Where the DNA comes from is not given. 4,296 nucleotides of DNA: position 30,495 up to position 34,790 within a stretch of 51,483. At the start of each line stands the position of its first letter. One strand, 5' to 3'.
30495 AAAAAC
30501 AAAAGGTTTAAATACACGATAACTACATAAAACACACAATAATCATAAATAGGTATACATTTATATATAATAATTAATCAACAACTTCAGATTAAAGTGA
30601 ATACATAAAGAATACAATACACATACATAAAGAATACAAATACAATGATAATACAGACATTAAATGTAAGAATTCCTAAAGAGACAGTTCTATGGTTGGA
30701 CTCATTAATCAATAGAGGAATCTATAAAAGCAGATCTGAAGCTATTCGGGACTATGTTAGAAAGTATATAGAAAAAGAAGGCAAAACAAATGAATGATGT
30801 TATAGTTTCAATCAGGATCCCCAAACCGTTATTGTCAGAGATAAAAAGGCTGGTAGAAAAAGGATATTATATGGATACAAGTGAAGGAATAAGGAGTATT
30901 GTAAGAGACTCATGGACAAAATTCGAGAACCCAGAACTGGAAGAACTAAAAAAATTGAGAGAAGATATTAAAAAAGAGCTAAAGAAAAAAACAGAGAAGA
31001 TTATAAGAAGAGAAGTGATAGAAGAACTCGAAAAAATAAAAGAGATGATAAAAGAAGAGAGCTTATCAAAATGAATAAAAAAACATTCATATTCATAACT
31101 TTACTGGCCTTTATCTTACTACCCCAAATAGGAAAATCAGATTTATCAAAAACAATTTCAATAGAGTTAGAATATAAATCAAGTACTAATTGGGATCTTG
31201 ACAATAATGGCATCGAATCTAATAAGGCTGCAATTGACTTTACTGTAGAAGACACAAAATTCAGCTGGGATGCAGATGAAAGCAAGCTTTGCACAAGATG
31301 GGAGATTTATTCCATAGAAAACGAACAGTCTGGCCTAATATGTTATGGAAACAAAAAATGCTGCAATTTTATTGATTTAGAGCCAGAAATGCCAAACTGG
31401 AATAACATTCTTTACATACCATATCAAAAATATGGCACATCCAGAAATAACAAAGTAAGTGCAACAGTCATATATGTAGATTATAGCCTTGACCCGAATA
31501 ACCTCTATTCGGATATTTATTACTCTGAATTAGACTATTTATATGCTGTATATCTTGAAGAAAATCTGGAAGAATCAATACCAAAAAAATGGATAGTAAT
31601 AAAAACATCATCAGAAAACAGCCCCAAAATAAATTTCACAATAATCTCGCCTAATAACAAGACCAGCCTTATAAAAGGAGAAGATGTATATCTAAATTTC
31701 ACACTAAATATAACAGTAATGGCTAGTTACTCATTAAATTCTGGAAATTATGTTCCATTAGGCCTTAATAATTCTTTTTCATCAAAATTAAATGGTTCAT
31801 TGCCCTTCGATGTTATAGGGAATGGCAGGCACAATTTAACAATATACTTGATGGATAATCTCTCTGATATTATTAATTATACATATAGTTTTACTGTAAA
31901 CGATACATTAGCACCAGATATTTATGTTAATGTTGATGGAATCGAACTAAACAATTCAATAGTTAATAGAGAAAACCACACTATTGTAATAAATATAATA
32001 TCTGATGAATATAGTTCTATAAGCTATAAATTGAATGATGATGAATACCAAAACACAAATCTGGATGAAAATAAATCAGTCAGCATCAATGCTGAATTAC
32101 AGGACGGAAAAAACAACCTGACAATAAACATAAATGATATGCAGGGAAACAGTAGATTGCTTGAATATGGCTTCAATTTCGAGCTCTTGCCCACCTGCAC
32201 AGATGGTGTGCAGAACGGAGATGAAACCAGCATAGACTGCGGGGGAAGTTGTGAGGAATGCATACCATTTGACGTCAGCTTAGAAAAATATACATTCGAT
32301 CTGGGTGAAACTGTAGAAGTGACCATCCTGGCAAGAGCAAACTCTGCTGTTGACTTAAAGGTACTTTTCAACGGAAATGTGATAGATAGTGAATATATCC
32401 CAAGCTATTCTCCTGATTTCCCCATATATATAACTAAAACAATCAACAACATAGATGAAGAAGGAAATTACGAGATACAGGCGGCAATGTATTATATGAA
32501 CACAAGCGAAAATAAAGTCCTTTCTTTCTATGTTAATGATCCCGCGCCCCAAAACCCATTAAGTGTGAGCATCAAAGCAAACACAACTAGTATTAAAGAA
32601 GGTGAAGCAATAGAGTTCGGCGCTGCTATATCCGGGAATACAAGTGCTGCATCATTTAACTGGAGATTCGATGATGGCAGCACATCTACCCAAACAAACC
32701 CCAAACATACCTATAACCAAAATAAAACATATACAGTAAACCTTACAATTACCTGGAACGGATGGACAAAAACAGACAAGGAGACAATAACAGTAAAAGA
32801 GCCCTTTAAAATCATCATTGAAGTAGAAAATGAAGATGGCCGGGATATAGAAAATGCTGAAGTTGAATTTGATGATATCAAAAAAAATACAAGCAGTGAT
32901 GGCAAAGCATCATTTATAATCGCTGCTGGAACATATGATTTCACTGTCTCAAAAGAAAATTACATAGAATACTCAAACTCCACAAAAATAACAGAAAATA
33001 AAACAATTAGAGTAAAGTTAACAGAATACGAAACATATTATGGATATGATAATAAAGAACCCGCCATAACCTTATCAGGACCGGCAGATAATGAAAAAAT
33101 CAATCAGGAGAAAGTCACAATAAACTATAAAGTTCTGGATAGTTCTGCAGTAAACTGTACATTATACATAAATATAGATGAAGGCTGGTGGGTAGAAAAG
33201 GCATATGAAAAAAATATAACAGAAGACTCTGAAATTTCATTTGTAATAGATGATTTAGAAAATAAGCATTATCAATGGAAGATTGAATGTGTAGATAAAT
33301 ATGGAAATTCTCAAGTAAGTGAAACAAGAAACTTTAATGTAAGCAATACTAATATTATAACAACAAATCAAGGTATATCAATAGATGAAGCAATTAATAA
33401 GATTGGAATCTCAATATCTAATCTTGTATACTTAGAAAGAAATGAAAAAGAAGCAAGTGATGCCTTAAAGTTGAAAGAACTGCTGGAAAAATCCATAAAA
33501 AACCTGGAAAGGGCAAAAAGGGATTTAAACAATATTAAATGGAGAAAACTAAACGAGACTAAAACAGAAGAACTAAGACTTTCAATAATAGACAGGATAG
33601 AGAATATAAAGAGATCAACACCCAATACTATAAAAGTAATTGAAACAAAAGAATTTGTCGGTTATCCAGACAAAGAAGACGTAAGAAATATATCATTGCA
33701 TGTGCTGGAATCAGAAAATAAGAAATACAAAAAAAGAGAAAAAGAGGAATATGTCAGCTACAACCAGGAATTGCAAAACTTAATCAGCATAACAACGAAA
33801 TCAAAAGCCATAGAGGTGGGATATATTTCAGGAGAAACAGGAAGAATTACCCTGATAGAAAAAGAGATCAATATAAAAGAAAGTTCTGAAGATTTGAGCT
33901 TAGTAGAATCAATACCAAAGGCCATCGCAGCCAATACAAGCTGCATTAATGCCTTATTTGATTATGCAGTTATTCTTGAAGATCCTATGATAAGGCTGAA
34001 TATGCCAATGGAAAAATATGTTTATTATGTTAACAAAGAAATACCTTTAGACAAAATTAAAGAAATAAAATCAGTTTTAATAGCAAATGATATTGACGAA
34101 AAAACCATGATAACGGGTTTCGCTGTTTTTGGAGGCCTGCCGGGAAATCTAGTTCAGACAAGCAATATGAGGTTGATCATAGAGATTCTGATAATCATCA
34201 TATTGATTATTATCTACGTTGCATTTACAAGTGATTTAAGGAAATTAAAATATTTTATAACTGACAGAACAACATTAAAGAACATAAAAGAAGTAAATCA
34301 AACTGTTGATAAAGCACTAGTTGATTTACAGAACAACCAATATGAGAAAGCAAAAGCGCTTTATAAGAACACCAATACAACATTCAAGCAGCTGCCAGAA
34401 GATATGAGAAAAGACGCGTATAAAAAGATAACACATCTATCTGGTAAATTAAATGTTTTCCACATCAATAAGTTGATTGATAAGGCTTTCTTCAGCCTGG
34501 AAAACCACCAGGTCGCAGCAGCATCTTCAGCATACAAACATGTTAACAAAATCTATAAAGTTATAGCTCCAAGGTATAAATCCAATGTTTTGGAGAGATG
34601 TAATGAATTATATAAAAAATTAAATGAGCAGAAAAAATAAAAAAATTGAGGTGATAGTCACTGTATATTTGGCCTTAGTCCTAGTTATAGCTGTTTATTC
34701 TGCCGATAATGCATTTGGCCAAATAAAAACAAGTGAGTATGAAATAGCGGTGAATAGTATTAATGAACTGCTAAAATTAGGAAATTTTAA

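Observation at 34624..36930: Unusual domain architecture: signal anchor + ~230-aa extracellular beta-rich domain + TM + HerA-like ATPase + coiled-coil/acidic tail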

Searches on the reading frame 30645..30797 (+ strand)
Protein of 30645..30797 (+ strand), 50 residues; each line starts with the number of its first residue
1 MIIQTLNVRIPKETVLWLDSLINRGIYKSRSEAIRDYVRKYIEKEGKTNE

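Call 3: search_protein_families(library=pfam, proteins=[window:30645-30797:+], max_evalue=0.01)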
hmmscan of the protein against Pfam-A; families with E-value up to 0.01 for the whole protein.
window:30645-30797:+ (50 aa): 1 family
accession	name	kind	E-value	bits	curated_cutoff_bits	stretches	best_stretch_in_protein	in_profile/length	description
PF01402.27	RHH_1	-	4.1e-08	33.3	20.5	1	6-44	2-39/39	Ribbon-helix-helix protein, copG family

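Call 34: search_protein_families(library=padloc, proteins=[window:30645-30797:+], max_evalue=0.01)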
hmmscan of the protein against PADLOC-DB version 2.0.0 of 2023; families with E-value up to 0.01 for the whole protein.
window:30645-30797:+ (50 aa): 0 families

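Call 86: search_solved_structures(query=window:30645-30794:+, max_evalue=1)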
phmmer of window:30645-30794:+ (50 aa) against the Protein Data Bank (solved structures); distinct sequences matched with E-value up to 1: 10.
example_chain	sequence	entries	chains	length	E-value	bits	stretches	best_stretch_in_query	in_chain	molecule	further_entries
1q5v_A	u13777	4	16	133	0.01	19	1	6-46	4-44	Nickel responsive regulator | Nickel-responsive regulator | Nickel-responsive regulatory protein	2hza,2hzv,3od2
2bj1_A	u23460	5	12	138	0.013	18.6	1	6-43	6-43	NICKEL RESPONSIVE REGULATOR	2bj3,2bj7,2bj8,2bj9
7ycv_A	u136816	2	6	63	0.024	17.9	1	5-45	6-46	Antitoxin ParD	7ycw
7ycs_D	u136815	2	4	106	0.044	17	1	4-45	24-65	Antitoxin ParD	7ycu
2wvd_A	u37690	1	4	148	0.58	13.6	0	11-43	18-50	PUTATIVE NICKEL-RESPONSIVE REGULATOR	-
2ca9_A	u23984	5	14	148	0.59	13.5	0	11-43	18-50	PUTATIVE NICKEL-RESPONSIVE REGULATOR | nickel-responsive regulator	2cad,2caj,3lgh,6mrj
3pht_A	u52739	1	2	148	0.59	13.5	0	11-43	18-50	Putative nickel-responsive regulator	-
2wvb_A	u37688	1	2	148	0.59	13.5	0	11-43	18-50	PUTATIVE NICKEL-RESPONSIVE REGULATOR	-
2wve_A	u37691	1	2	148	0.6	13.5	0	11-43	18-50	PUTATIVE NICKEL-RESPONSIVE REGULATOR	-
2wvc_A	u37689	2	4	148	0.6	13.5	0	11-43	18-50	PUTATIVE NICKEL-RESPONSIVE REGULATOR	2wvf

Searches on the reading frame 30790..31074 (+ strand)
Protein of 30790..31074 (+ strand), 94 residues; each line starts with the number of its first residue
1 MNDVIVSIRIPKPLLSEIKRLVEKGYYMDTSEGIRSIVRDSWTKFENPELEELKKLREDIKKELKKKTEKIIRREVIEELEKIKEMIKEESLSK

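Call 3: search_protein_families(library=pfam, proteins=[window:30790-31074:+], max_evalue=0.01)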
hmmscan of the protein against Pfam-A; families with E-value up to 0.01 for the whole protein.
window:30790-31074:+ (94 aa): 1 family
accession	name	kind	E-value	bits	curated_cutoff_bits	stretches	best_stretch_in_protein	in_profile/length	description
PF17723.7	RHH_8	-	0.0069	16.9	25.4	0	11-48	11-48/119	Ribbon-Helix-Helix transcriptional regulator family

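Call 34: search_protein_families(library=padloc, proteins=[window:30790-31074:+], max_evalue=0.01)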
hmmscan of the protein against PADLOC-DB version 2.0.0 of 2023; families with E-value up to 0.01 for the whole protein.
window:30790-31074:+ (94 aa): 0 families

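Call 87: search_solved_structures(query=window:30790-31071:+, max_evalue=1)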
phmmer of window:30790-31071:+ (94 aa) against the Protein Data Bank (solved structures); distinct sequences matched with E-value up to 1: 13.
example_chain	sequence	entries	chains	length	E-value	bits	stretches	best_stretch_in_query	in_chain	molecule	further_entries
3wwt_B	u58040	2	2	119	0.027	17.8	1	32-88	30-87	C' protein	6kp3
8v8b_A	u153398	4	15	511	0.029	17.7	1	8-71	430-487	Portal protein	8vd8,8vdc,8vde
2bj1_A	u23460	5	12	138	0.069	16.5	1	6-44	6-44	NICKEL RESPONSIVE REGULATOR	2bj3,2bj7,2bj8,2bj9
1a76_A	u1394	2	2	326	0.15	15.4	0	45-83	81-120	FLAP ENDONUCLEASE-1 PROTEIN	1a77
8hku_AL3P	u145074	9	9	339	0.25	14.7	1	21-71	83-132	50S ribosomal protein L3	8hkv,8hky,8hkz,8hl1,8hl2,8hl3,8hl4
6x0a_a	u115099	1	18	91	0.44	13.9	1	10-57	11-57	Putative addiction module antidote protein, CopG/Arc/MetJ family chimera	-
5ceg_A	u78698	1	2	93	0.5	13.7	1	10-58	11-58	Addiction module antidote protein, CopG/Arc/MetJ family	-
4i1l_A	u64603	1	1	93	0.52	13.7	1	45-90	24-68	Forkhead box protein P3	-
9du5_A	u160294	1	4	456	0.67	13.3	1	12-68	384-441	Phosphoglucomutase/phosphomannomutase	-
9uax_I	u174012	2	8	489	0.74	13.2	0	49-87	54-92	Vasodilator-stimulated phosphoprotein,Neuraminidase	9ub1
2cz4_A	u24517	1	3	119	0.82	13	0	5-53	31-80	hypothetical protein TTHA0516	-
9md2_A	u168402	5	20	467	0.83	13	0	50-83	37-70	Neuraminidase Ind11 | Neuraminidase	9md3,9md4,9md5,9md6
8gat_A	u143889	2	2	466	0.84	13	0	50-83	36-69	Vasodilator-stimulated phosphoprotein, Neuraminidase chimera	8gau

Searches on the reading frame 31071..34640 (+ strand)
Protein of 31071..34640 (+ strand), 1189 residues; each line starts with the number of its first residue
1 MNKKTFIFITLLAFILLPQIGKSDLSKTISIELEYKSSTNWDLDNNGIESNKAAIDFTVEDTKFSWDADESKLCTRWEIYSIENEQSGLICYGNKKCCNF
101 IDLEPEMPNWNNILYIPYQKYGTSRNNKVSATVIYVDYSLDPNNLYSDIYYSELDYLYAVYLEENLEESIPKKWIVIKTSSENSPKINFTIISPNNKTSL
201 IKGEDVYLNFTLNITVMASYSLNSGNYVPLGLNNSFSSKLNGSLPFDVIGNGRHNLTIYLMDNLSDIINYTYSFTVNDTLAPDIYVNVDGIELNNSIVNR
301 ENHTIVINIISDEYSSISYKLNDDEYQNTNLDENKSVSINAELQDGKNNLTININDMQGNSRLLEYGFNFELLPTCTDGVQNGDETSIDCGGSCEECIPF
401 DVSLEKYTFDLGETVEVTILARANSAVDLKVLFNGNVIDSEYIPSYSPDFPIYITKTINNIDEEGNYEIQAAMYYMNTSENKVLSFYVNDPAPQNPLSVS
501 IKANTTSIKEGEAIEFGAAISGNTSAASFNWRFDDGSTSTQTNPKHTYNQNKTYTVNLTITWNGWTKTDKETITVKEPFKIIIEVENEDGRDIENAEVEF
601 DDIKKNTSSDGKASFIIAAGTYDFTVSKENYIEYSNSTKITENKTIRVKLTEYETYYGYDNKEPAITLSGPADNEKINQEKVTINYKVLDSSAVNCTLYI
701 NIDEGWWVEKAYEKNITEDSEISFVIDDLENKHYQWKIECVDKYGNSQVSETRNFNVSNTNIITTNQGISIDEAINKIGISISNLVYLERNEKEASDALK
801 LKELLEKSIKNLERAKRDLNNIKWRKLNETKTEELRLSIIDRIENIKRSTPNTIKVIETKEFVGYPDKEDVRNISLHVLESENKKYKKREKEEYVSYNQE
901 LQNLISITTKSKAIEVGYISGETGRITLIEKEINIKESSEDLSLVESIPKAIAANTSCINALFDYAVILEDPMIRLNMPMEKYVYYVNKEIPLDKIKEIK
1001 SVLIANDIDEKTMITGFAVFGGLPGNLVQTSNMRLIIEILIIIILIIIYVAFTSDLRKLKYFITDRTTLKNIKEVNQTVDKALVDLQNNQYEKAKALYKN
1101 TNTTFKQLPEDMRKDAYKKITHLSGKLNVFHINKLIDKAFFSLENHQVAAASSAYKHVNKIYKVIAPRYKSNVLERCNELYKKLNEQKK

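Call 3: search_protein_families(library=pfam, proteins=[window:31071-34640:+], max_evalue=0.01)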
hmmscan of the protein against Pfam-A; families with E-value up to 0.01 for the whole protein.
window:31071-34640:+ (1189 aa): 7 families
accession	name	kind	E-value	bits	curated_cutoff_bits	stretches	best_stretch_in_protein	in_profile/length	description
PF18911.6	PKD_4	-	2.4e-12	47.2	27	1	504-575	10-83/85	PKD domain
PF00801.26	PKD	-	5.9e-08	33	23.5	1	499-561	2-66/80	PKD domain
PF19077.6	Big_13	-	0.0001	23.2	27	1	290-362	16-91/102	Bacterial Ig-like domain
PF13620.12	CarboxypepD_reg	-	0.00036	21.3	32.3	1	585-650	6-79/82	Carboxypeptidase regulatory-like domain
PF09136.16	Glucodextran_B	-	0.00098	19.4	27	0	664-698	1-35/83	Glucodextranase, domain B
PF08308.17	PEGA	-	0.0011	19.3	20.8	1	617-651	32-66/71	PEGA domain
PF13927.12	Ig_3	-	0.0024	18.8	30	0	499-569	4-68/78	Immunoglobulin domain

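Call 4: search_protein_families(library=ncbifam, proteins=[window:31071-34640:+], max_evalue=0.01)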
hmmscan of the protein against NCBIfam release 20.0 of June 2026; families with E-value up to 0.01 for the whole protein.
window:31071-34640:+ (1189 aa): 2 families
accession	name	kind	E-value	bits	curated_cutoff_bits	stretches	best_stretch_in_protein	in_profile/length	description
TIGR00864.1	PCC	subfamily_domain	0.00041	16.8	1861.4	1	506-562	1231-1291/2700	polycystin cation channel protein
TIGR04023.1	PPOX_MSMEG_5819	subfamily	0.0022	17.9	85.6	0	714-758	56-99/115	PPOX class F420-dependent oxidoreductase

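Call 34: search_protein_families(library=padloc, proteins=[window:31071-34640:+], max_evalue=0.01)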
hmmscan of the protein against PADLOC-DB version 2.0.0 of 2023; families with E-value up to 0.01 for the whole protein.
window:31071-34640:+ (1189 aa): 0 families

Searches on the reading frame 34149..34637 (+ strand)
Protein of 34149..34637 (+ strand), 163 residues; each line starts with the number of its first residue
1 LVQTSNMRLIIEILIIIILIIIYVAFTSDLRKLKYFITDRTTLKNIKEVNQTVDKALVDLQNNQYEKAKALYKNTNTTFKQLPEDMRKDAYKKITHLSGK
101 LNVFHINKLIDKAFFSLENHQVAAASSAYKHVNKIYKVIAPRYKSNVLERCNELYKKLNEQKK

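Call 51: search_protein_families(library=pfam, proteins=[window:34149-34637:+], max_evalue=10)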
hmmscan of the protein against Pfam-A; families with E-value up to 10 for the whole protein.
window:34149-34637:+ (163 aa): 12 families
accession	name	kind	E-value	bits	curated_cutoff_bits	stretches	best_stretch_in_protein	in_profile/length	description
PF12698.13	ABC2_membrane_3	-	0.0041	16.7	31.6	1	10-127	5-133/347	ABC-2 family transporter protein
PF20404.3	DUF6694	-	0.021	15.6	24.3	1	35-94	18-77/102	Family of unknown function (DUF6694)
PF20634.2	IFNGR1_transm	-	0.029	15.1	27.5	1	131-157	16-44/57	Interferon gamma receptor 1, transmembrane region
PF07431.17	DUF1512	-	0.037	14.2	25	1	11-140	3-136/177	Protein of unknown function (DUF1512) N-terminal domain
PF23352.1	IFT52_central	-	0.085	13.6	27.9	1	106-133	19-46/81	IFT52 central domain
PF01956.21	EMC3_TMCO1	-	0.085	13.1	27.1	1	9-93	11-93/169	Integral membrane protein EMC3/TMCO1-like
PF07219.19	HemY_N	-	0.1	13.2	31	1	2-74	12-84/107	HemY protein N-terminus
PF24585.1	YunG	-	0.17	12.5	27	1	50-95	63-108/116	YunG protein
PF14584.11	DUF4446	-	0.19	12.2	27.4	1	10-87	4-80/150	Protein of unknown function (DUF4446)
PF01196.24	Ribosomal_L17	-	0.22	12.9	27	0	105-145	28-70/97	Ribosomal protein L17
PF25630.1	Phycodna_minor_capsid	-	0.33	11.7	27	1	10-65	6-61/96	Phycodnaviridae minor capsid protein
PF09577.15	Spore_YpjB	-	0.47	10.7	24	1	46-97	1-52/230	Sporulation protein YpjB (SpoYpjB)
